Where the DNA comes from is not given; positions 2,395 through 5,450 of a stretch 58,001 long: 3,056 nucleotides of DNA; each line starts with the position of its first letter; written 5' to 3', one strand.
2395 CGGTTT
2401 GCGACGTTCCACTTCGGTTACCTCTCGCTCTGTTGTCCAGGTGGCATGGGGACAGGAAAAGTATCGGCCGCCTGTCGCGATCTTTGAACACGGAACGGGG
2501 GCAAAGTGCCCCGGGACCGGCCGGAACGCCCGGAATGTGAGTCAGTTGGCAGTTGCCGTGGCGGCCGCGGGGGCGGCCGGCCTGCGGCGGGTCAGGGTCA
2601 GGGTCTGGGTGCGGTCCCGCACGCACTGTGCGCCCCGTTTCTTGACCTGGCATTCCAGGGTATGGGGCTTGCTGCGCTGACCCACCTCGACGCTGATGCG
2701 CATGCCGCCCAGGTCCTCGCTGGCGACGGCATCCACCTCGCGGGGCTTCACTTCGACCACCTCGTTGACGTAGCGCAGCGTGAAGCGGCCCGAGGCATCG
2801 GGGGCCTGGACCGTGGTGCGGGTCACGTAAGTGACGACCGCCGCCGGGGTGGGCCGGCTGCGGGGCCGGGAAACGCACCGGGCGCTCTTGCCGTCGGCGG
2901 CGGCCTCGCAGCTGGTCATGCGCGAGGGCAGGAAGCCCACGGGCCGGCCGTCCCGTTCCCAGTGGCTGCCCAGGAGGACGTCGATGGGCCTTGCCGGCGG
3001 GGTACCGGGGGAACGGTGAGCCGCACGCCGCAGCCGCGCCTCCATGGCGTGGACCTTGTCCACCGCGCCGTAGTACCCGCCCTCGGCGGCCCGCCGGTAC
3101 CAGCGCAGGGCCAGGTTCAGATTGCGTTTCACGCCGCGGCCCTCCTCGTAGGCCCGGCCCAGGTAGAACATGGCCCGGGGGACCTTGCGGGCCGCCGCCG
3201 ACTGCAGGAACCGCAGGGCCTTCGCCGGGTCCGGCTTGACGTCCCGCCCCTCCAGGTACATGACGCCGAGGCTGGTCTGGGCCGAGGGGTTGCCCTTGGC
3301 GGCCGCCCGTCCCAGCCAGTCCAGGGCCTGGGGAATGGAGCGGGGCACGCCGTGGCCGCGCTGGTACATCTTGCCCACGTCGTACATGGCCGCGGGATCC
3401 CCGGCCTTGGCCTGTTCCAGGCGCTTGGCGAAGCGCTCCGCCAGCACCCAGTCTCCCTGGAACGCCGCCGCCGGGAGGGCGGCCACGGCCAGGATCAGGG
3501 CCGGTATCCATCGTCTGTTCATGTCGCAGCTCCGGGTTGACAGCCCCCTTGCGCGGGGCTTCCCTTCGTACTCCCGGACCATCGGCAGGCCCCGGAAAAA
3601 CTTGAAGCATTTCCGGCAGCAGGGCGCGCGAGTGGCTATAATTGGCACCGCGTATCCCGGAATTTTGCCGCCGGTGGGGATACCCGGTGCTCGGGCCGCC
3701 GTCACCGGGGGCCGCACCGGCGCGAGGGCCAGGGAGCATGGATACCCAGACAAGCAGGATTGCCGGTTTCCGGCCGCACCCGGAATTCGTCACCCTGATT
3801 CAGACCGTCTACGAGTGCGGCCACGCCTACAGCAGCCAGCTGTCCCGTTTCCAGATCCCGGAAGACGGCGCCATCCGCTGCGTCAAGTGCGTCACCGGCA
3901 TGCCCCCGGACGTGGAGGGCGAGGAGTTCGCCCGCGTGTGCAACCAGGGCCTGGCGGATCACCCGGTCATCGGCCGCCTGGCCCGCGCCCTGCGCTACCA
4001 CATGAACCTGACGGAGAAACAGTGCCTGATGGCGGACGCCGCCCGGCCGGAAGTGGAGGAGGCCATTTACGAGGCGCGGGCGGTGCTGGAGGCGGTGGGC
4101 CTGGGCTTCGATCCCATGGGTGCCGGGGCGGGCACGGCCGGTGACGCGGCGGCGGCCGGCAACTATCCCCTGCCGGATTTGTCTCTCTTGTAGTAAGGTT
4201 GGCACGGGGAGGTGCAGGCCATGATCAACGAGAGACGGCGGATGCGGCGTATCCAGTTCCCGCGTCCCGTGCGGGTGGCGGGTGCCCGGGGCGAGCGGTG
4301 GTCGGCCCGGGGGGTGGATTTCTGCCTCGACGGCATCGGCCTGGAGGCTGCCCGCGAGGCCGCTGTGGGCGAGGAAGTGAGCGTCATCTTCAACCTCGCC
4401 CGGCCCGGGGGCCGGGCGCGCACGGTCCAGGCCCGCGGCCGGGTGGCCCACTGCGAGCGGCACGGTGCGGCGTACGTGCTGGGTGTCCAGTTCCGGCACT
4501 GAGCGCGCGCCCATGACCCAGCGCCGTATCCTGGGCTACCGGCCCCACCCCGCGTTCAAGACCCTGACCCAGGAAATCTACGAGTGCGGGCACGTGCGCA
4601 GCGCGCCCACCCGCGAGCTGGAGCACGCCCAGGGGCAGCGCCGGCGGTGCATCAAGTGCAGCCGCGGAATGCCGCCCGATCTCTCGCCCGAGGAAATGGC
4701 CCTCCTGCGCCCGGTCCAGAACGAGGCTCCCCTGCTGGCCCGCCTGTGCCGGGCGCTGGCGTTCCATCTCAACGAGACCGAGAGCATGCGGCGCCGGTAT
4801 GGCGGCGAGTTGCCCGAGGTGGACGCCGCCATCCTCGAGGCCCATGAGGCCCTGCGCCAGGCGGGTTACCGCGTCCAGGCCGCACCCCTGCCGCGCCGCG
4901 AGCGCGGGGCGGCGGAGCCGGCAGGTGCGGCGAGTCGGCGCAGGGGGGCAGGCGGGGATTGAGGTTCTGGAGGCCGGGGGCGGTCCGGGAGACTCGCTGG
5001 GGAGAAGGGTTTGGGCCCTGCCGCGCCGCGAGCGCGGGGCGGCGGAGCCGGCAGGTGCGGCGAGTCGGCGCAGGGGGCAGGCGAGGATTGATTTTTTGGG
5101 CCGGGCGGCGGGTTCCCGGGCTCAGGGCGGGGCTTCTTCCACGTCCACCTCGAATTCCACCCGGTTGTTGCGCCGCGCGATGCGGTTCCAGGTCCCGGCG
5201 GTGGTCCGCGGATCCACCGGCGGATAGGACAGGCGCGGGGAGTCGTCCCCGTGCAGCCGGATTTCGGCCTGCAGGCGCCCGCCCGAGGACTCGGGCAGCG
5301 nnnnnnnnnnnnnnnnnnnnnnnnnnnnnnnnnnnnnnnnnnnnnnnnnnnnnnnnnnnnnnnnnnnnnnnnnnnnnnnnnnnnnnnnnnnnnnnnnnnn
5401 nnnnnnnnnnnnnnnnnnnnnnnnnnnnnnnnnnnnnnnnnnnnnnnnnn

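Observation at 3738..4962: Two paralogous Cys/His-motif small proteins sandwiching a PilZ gene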

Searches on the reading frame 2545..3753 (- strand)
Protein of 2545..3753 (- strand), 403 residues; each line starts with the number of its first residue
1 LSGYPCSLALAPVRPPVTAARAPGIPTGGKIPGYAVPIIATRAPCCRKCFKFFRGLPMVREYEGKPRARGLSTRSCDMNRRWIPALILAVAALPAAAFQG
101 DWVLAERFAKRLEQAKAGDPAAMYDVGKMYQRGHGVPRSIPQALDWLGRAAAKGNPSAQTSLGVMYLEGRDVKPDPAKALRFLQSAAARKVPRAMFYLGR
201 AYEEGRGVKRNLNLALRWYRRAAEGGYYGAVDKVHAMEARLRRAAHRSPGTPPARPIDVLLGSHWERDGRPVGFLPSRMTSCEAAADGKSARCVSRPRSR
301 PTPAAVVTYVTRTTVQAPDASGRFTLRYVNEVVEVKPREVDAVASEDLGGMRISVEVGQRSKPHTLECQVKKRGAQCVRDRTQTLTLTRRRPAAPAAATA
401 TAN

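Call 30: search_protein_families(library=pfam, proteins=[window:2545-3753:-], max_evalue=0.01)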
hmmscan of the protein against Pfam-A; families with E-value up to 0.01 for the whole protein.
window:2545-3753:- (403 aa): 1 family
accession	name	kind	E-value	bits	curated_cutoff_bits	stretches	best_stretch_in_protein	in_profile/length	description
PF08238.18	Sel1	-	3.7e-32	110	30.7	3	192-227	1-36/36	Sel1 repeat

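Call 81: search_protein_families(library=ncbifam, proteins=[window:2545-3522:-], max_evalue=0.001)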
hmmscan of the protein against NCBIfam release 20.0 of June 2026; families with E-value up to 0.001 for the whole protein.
window:2545-3522:- (326 aa): 4 families
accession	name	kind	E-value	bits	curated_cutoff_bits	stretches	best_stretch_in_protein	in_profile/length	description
NF038194.1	AlgK_TPR_lipo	equivalog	9.3e-12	44.3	700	1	23-117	311-407/448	alginate biosynthesis TPR repeat lipoprotein AlgK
NF033786.1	phenyl_MerG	equivalog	2.9e-10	40.5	350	1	36-91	58-113/217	phenylmercury resistance protein MerG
NF047621.1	FlgprotMotXVib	equivalog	1.7e-07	31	330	0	82-150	75-143/211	flagellar protein MotX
NF045484.1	TransRegExoR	equivalog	2e-06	27.2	450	0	100-154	145-200/267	exopolysaccharide production regulator ExoR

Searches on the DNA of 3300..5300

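Call 73: search_rna_families(source=window, start=3300, end=5300, threshold=evalue, max_evalue=1)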
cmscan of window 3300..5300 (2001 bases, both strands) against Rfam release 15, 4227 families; matches with E-value up to 1: 3.
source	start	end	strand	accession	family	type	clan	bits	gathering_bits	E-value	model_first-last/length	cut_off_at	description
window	4389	4418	-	RF01322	CRISPR-DR9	Gene; CRISPR;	-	26.3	45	0.0042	5-35/37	no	CRISPR RNA direct repeat element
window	4392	4418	-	RF01340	CRISPR-DR29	Gene; CRISPR;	-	26.1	39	0.0086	5-31/37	no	CRISPR RNA direct repeat element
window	4613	4662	+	RF01834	fiv_FSE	Cis-reg; frameshift_element;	-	18.5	53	0.63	1-35/35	no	ribosomal frameshift site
